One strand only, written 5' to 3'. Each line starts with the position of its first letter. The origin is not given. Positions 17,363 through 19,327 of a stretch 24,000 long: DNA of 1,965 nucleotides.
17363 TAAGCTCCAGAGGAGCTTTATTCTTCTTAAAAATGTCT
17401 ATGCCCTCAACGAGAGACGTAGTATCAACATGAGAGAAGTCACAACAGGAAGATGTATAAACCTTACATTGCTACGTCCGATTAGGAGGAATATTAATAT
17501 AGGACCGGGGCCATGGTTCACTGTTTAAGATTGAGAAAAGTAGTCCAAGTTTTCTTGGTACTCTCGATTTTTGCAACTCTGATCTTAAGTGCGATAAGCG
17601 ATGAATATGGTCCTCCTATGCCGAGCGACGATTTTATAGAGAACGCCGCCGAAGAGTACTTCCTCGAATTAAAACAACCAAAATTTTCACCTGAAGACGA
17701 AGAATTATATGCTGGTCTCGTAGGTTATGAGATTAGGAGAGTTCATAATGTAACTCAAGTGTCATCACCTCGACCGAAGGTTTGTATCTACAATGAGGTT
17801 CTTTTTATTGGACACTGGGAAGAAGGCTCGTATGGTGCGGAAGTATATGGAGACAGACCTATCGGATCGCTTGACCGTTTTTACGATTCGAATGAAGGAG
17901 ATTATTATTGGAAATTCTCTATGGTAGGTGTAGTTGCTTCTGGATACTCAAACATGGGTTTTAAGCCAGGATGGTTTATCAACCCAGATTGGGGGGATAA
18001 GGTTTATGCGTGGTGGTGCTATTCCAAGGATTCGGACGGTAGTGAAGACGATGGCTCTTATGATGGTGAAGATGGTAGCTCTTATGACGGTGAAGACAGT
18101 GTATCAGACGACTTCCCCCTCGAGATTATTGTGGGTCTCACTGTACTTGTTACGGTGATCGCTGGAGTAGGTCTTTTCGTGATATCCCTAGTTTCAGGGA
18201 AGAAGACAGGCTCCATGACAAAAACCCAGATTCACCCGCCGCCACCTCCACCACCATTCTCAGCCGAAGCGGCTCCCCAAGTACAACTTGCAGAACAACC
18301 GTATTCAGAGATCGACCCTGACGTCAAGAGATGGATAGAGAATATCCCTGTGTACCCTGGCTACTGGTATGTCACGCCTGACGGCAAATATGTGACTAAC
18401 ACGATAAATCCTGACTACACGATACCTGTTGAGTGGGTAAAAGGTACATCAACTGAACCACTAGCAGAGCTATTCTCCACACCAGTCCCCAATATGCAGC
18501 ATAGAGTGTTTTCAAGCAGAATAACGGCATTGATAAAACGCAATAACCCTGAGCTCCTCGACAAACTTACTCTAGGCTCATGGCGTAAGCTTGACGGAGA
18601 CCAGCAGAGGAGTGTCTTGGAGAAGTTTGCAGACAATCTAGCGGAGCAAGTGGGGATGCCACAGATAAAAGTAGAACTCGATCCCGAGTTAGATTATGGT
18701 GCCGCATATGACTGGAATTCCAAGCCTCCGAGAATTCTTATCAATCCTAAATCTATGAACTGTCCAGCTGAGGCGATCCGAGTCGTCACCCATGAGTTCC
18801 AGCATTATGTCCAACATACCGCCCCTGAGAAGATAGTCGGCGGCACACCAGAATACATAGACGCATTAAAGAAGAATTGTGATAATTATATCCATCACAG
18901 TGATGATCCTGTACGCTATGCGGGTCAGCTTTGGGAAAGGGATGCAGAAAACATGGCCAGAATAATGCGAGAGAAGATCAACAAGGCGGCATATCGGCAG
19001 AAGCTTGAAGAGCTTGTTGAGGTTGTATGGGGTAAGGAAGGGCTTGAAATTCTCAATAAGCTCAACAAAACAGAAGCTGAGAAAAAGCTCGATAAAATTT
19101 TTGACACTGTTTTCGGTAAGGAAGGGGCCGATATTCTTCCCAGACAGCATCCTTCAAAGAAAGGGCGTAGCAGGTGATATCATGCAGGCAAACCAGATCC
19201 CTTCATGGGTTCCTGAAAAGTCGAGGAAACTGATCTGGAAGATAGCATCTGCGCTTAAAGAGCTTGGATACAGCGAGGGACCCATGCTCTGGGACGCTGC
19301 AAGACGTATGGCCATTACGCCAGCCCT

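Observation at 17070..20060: GC-richer ~3-kb insertion between trpS and map, with an IS relic at its left edge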

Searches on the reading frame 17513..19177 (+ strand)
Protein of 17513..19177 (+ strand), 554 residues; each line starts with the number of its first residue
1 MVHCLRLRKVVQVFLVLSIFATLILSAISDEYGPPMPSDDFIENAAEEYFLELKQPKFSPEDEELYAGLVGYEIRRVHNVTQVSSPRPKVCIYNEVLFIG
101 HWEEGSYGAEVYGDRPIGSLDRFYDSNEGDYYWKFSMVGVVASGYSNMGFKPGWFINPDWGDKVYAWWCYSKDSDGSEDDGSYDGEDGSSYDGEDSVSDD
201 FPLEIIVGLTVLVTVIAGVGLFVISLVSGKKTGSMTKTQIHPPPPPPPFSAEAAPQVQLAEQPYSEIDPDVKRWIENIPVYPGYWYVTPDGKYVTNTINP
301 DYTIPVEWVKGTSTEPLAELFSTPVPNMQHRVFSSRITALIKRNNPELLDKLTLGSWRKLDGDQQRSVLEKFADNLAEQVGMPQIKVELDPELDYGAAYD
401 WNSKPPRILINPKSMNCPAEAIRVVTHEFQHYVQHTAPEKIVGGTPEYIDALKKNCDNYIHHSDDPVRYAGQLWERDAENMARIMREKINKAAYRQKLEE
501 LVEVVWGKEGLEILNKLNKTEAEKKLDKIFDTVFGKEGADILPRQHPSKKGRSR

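Call 9: search_protein_families(library=pfam, proteins=[window:17513-19177:+], max_evalue=0.01)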
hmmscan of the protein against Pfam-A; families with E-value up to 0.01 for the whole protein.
window:17513-19177:+ (554 aa): 0 families

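Call 10: find_homologous_proteins(query=window:17513-19177:+)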
Query window:17513-19177:+ (554 aa): 7 proteins with E <= 0.001 among 8000 candidates.
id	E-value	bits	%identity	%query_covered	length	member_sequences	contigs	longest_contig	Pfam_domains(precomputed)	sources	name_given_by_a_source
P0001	0.0e+0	1300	100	100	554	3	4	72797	-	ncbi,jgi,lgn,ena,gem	-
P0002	8.4e-273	924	74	97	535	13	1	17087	-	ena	-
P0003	2.1e-264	896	69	99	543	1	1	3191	-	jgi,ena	-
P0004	3.6e-184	631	54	96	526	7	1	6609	-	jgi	-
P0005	1.7e-168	580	52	99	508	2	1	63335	-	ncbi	-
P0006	9.3e-159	548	52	97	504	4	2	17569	-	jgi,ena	-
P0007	8.1e-116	406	44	93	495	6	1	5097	-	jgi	-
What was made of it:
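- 17513..19177 (+): geneA, 554 aa. Layout: N-terminal signal/anchor helix (res 7-31), fast-evolving ectodomain (~32-170), acidic D/G/S linker, TM helix (res 199-230), PPPPPPP linker (res 242-248), cytoplasmic zincin-like domain (res ~263-520). Only 7 clusters among 5.8 G proteins (call 10).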

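Call 11: search_protein_families(library=ncbifam, proteins=[window:17513-19177:+], max_evalue=1)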
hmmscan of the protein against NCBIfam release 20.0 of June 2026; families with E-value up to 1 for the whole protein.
window:17513-19177:+ (554 aa): 0 families
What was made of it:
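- On Zincin (HExxH) metallopeptidase superfamily: No Pfam or NCBIfam hit for geneA (calls 9, 11).
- On ImmA/IrrE (M78) with XRE-type repressor: GeneB has no HTH family hit (calls 9, 11).
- GeneA itself matches no curated family (calls 9, 11).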

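Call 12: search_protein_families(library=phrogs, proteins=[window:17513-19177:+], max_evalue=1)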
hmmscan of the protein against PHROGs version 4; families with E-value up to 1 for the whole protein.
window:17513-19177:+ (554 aa): 0 families

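Call 13: find_encoding_contigs(protein=P0001, flank=10000, max_places=4)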
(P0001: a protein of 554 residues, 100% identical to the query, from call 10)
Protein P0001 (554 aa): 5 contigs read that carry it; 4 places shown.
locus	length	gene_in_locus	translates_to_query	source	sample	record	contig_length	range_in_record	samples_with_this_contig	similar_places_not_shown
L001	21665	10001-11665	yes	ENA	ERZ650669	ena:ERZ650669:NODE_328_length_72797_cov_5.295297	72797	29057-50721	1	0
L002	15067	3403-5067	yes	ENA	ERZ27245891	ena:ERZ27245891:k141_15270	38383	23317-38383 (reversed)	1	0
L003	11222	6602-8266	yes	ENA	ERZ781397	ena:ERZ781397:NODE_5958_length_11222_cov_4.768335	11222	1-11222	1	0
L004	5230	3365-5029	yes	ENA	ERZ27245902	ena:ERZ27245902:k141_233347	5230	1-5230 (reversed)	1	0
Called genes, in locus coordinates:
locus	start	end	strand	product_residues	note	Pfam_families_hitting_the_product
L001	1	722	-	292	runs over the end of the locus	PF02629:CoA_binding, PF13380:CoA_binding_2, PF13607:Succ_CoA_lig, PF00549:Ligase_CoA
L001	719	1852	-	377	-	PF01071:GARS_A, PF02222:ATP-grasp (weak), PF08442:ATP-grasp_2, PF13549:ATP-grasp_5, PF24948:Citrate_synth_N, PF00549:Ligase_CoA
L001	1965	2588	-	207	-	PF00924:MS_channel_2nd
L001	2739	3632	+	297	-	PF01040:UbiA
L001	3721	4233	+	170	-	-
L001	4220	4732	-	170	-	PF00881:Nitroreductase, PF14512:TM1586_NiRdase (weak), PF00881:Nitroreductase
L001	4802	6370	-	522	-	PF23545:Zn_ribbon_HMPTM, PF04055:Radical_SAM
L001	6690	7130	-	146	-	-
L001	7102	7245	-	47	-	-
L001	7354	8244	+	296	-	-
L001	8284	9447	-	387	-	PF00579:tRNA-synt_1b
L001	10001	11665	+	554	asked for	-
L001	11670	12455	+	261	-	PF17032:Zn_ribbon_15 (faint), PF13248:Zn_ribbon_3 (faint), PF18912:DZR_2 (faint), PF12773:DZR, PF13240:Zn_Ribbon_1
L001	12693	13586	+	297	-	PF00557:Peptidase_M24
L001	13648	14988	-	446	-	PF00535:Glycos_transf_2 (weak), PF13641:Glyco_tranf_2_3, PF13632:Glyco_trans_2_3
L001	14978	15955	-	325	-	PF18551:TackOD1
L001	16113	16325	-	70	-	-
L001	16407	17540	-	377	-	PF07431:DUF1512, PF23542:DUF1512_C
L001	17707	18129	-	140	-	-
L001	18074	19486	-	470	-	PF02463:SMC_N (faint), PF13175:AAA_15, PF13304:AAA_21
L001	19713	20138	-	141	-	PF14894:Lsm_C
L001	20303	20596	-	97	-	-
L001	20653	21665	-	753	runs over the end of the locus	PF00082:Peptidase_S8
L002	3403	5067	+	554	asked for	-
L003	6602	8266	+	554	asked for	-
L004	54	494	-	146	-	-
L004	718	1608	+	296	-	-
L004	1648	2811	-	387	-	PF00579:tRNA-synt_1b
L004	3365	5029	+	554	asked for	-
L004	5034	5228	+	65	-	?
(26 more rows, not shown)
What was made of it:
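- Identical junctions appear in four independent assemblies from different samples (L001-L004, call 13).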

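Call 14: find_encoding_contigs(protein=P0005, flank=10000, max_places=3)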
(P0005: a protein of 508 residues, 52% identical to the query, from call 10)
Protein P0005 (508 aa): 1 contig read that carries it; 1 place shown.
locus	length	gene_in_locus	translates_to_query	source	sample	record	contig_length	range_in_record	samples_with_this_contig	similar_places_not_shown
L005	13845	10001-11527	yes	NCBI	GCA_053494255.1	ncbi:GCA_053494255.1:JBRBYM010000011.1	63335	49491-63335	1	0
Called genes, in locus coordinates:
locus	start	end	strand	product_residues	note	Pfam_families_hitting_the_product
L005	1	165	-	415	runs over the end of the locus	PF02812:ELFV_dehydrog_N, PF00208:ELFV_dehydrog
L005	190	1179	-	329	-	PF02492:cobW, PF13401:AAA_22 (faint), PF07683:CobW_C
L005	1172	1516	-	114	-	-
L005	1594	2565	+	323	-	PF18093:Trm5_N, PF05175:MTS (faint), PF25133:TYW2_N_2 (weak), PF02475:TRM5-TYW2_MTfase, PF09445:Methyltransf_15 (weak)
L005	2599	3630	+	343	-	PF00752:XPG_N, PF00867:XPG_I, PF01367:5_3_exonuc (weak)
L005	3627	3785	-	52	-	-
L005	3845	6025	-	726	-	PF02359:CDC48_N, PF02933:CDC48_2 (weak), PF00004:AAA, PF05496:RuvB_N, PF07724:AAA_2, PF17862:AAA_lid_3, PF00004:AAA, PF17862:AAA_lid_3, +28 more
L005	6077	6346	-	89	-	PF00736:EF1_GNE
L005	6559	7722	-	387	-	PF01266:DAO (weak), PF01494:FAD_binding_3, PF03486:HI0933_like (weak), PF07992:Pyr_redox_2 (weak), PF13450:NAD_binding_8 (weak)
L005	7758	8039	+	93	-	PF00708:Acylphosphatase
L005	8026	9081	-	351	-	PF01992:vATP-synt_AC39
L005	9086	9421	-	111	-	-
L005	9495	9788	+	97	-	-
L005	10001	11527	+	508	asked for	-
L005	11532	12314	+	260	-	-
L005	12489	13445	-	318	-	PF14528:LAGLIDADG_3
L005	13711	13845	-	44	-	?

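Call 15: find_encoding_contigs(protein=P0002, flank=10000, max_places=3)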
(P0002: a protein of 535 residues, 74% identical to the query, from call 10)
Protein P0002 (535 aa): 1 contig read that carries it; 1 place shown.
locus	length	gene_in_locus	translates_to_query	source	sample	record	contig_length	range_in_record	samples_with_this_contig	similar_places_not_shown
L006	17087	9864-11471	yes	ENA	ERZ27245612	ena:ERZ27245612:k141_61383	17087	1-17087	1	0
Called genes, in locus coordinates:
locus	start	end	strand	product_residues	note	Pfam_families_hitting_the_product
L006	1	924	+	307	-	?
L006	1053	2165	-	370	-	PF04389:Peptidase_M28 (weak), PF01546:Peptidase_M20, PF07687:M20_dimer (weak)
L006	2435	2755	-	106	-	-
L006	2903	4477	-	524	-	PF23545:Zn_ribbon_HMPTM, PF04055:Radical_SAM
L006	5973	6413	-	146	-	-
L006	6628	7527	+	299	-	-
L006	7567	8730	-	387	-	PF00579:tRNA-synt_1b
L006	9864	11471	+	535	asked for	-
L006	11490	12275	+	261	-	PF17032:Zn_ribbon_15 (faint), PF18912:DZR_2 (faint), PF12773:DZR, PF13248:Zn_ribbon_3 (faint), PF12773:DZR, PF13240:Zn_Ribbon_1 (weak)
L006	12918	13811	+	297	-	PF00557:Peptidase_M24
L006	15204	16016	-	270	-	PF18551:TackOD1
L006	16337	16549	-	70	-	-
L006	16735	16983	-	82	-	-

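Call 16: find_encoding_contigs(protein=P0006, flank=10000, max_places=3)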
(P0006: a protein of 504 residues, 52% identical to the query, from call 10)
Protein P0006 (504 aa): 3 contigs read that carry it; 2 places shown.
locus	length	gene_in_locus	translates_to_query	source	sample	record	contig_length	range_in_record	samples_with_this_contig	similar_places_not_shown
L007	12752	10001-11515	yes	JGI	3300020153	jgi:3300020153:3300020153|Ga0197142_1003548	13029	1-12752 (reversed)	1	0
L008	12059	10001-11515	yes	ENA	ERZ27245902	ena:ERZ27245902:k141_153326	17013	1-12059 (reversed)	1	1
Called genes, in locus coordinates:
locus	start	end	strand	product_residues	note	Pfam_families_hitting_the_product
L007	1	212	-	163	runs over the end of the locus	?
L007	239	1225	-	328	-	PF02492:cobW, PF13401:AAA_22 (faint), PF07683:CobW_C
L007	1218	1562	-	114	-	-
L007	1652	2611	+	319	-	PF18093:Trm5_N, PF25133:TYW2_N_2 (weak), PF02475:TRM5-TYW2_MTfase, PF05175:MTS (weak), PF06325:PrmA (weak), PF09445:Methyltransf_15 (weak)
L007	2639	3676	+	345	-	PF00752:XPG_N, PF00867:XPG_I, PF01367:5_3_exonuc (weak)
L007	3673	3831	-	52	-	-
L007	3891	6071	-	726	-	PF02359:CDC48_N, PF02933:CDC48_2 (weak), PF00004:AAA, PF05496:RuvB_N, PF07724:AAA_2, PF17862:AAA_lid_3, PF00004:AAA, PF17862:AAA_lid_3, +28 more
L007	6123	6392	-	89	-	PF00736:EF1_GNE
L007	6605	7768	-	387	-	PF01266:DAO (weak), PF01494:FAD_binding_3, PF03486:HI0933_like (weak), PF07992:Pyr_redox_2 (weak), PF13450:NAD_binding_8 (weak)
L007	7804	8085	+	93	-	PF00708:Acylphosphatase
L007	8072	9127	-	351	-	PF01992:vATP-synt_AC39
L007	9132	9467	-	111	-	-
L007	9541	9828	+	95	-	-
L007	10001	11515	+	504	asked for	-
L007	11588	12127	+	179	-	-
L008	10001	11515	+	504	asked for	-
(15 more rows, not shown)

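Call 17: find_encoding_contigs(protein=P0004, flank=10000, max_places=3)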
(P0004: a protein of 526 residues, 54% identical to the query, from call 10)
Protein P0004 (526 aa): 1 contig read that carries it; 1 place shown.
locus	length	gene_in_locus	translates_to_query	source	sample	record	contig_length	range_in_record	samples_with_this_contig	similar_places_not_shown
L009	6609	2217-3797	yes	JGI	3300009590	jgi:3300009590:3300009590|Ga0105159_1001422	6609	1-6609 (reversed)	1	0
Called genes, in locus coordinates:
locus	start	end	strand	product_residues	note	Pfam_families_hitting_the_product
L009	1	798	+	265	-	?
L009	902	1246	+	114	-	-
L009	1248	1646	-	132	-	PF17289:Terminase_6C (weak)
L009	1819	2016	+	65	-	-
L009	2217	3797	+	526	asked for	-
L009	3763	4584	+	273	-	PF17032:Zn_ribbon_15 (faint), PF18912:DZR_2 (faint), PF12773:DZR, PF13248:Zn_ribbon_3 (faint), PF13240:Zn_Ribbon_1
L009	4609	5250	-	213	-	-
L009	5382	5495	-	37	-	-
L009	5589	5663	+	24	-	-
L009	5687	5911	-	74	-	-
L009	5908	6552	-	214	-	PF00156:Pribosyltran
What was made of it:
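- On Provirus or plasmid-derived element: There is one weak Terminase_6C neighbour in L009 (call 17).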

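Call 18: find_encoding_contigs(protein=P0007, flank=10000, max_places=3)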
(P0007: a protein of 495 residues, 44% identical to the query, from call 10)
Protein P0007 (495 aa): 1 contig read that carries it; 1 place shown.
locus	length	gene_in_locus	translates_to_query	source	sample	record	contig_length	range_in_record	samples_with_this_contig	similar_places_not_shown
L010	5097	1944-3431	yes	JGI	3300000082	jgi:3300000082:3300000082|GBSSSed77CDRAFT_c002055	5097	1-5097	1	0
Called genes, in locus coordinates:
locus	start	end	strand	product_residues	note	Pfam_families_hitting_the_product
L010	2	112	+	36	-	?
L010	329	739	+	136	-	PF17032:Zn_ribbon_15 (faint), PF18912:DZR_2 (faint), PF24460:DUF7575 (faint), PF10571:UPF0547 (faint), PF12773:DZR, PF13248:Zn_ribbon_3 (weak), PF24463:DUF7577 (weak), PF13240:Zn_Ribbon_1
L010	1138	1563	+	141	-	PF09858:DUF2085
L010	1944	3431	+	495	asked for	-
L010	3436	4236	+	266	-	PF17032:Zn_ribbon_15 (faint), PF16919:PknG_rubred (faint), PF13248:Zn_ribbon_3 (faint), PF18912:DZR_2 (faint), PF12773:DZR (weak), PF14803:Zn_ribbon_Nudix (faint), PF12773:DZR, PF13240:Zn_Ribbon_1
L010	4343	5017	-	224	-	-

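Call 19: find_encoding_contigs(protein=P0003, flank=10000, max_places=3)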
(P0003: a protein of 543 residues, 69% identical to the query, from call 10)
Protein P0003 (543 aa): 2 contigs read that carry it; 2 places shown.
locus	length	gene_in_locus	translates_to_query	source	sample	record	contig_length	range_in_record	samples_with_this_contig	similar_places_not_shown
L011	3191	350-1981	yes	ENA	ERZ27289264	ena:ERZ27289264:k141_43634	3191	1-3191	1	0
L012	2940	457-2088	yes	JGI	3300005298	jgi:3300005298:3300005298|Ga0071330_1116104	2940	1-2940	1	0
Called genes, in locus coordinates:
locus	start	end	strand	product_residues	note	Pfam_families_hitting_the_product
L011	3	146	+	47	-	?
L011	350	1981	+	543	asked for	-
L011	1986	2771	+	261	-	PF17032:Zn_ribbon_15 (faint), PF18912:DZR_2 (faint), PF12773:DZR, PF24460:DUF7575 (faint), PF12773:DZR, PF13240:Zn_Ribbon_1 (weak), PF13248:Zn_ribbon_3 (weak), PF13240:Zn_Ribbon_1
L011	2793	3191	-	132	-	?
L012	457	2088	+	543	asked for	-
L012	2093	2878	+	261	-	PF17032:Zn_ribbon_15 (faint), PF18912:DZR_2 (faint), PF12773:DZR, PF24460:DUF7575 (faint), PF12773:DZR, PF13240:Zn_Ribbon_1 (weak), PF13248:Zn_ribbon_3 (weak), PF13240:Zn_Ribbon_1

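Call 33: search_protein_representatives(alignment_id=A1)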
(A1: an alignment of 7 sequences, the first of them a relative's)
Query: 7 sequences, 533 profile positions. Proteins with E-value up to 0.001 (for the whole library): 269; up to 1e-10: 24; up to 1e-30: 7. The best 150 are listed.
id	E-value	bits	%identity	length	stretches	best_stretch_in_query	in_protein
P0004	1.4e-266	901.6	-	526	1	10-527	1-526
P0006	9.2e-255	862.6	-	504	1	2-528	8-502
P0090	3.3e-149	514.2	-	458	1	15-503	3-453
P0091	8.6e-35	136.7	-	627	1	252-487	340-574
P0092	1.5e-34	135.9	-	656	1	176-489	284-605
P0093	3.2e-32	128.2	-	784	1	246-491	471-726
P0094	1.4e-31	126.1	-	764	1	225-485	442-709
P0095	1.3e-27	112.9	-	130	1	5-92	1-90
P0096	2.6e-24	102.1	-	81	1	311-378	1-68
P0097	1.9e-23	99.2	-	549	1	188-480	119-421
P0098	2.4e-23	98.9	-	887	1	225-475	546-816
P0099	7.8e-21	90.6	-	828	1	293-490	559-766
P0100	3.0e-19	85.4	-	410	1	305-484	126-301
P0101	1.2e-17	80.1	-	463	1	317-471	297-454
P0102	4.3e-17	78.2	-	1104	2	327-488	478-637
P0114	2.0e-09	53.0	-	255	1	332-474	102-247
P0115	2.4e-09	52.7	-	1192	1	268-478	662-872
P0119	7.7e-09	51.0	-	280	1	338-468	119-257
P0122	2.0e-08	49.7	-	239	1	330-472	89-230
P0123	2.2e-08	49.5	-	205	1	332-470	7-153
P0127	2.9e-08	49.1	-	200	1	332-468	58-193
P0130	4.2e-08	48.6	-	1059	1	330-472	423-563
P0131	4.2e-08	48.6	-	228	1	330-472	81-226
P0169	2.3e-06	42.8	-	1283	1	325-475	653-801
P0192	7.3e-06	41.2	-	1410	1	328-475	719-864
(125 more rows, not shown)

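Call 34: search_protein_families(library=pfam, proteins=[P0090, P0091, P0092, P0093, P0094, P0097, P0098, P0099, P0102, P0115], max_evalue=0.01)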
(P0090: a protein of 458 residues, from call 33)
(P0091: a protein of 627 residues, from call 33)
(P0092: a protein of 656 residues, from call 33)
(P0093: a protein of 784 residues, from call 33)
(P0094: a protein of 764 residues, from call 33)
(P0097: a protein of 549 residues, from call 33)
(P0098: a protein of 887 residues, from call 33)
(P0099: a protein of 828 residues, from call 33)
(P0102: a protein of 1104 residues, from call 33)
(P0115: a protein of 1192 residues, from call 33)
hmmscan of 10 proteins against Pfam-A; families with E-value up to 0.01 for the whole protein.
P0090 (458 aa): 0 families

P0091 (627 aa): 0 families

P0092 (656 aa): 0 families

P0093 (784 aa): 0 families

P0094 (764 aa): 0 families

P0097 (549 aa): 1 family
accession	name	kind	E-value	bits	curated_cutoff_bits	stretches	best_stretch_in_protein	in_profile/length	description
PF20573.4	DUF6782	-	0.0046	16.7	27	1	321-364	68-107/241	Putative metallopeptidase family (DUF6782)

P0098 (887 aa): 3 families
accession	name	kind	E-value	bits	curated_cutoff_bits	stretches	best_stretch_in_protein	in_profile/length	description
PF06271.18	RDD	-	3.2e-08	34.4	24.1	1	48-181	3-137/137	RDD family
PF13240.11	Zn_Ribbon_1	-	5.8e-06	26.4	25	1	1-23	1-23/23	zinc-ribbon domain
PF12773.13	DZR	-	0.00055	20.5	27.3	1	2-24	1-23/45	Double zinc ribbon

P0099 (828 aa): 0 families

P0102 (1104 aa): 4 families
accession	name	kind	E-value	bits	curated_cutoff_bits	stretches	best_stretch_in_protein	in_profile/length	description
PF20573.4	DUF6782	-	1.6e-13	50.9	27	2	780-843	57-115/241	Putative metallopeptidase family (DUF6782)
PF09768.15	Peptidase_M76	-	4.2e-05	23.8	25.2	0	789-837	42-90/170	Peptidase M76 family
PF10263.15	SprT-like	-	6.8e-05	23.1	25.6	0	519-574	18-79/108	SprT-like family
PF17578.7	DUF5481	-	0.0025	18.7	27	0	574-624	26-74/103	Family of unknown function (DUF5481)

P0115 (1192 aa): 0 families

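Call 35: search_protein_families(library=pfam, proteins=[P0100, P0114, P0119, P0122, P0123, P0127, P0131, P0169, P0192, P0130], max_evalue=0.01)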
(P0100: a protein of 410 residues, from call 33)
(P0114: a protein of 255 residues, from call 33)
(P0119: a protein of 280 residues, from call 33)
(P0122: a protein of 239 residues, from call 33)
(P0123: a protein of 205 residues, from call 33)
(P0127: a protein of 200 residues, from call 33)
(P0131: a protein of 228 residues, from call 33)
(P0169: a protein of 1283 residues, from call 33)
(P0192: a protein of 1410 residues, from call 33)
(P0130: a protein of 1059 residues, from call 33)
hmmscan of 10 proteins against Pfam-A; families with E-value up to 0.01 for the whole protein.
P0100 (410 aa): 0 families

P0114 (255 aa): 0 families

P0119 (280 aa): 2 families
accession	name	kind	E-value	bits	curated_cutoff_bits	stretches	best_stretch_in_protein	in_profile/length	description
PF20573.4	DUF6782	-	0.0079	15.9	27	0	164-211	69-112/241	Putative metallopeptidase family (DUF6782)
PF06013.18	WXG100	-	0.0086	16.8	27.3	0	39-76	39-76/86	Proteins of 100 residues with WXG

P0122 (239 aa): 3 families
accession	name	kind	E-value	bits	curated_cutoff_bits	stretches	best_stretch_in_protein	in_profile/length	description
PF20573.4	DUF6782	-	2.7e-06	27.3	27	1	128-187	57-114/241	Putative metallopeptidase family (DUF6782)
PF13058.12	DUF3920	-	0.00017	22.2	27.3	1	152-227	65-119/126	Protein of unknown function (DUF3920)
PF18958.6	DUF5700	-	0.0049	16.8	25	1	109-181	77-148/283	Putative zinc dependent peptidase (DUF5700)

P0123 (205 aa): 0 families

P0127 (200 aa): 1 family
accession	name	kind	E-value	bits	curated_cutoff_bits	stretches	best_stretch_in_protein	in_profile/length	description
PF20573.4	DUF6782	-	0.00061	19.6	27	1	75-155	38-117/241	Putative metallopeptidase family (DUF6782)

P0131 (228 aa): 2 families
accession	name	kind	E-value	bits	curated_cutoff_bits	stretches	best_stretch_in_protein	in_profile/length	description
PF20573.4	DUF6782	-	1.8e-05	24.6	27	1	118-171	55-106/241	Putative metallopeptidase family (DUF6782)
PF09218.15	DUF1959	-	0.0068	17.1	24.3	0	71-150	22-102/116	Domain of unknown function (DUF1959)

P0169 (1283 aa): 0 families

P0192 (1410 aa): 0 families

P0130 (1059 aa): 0 families
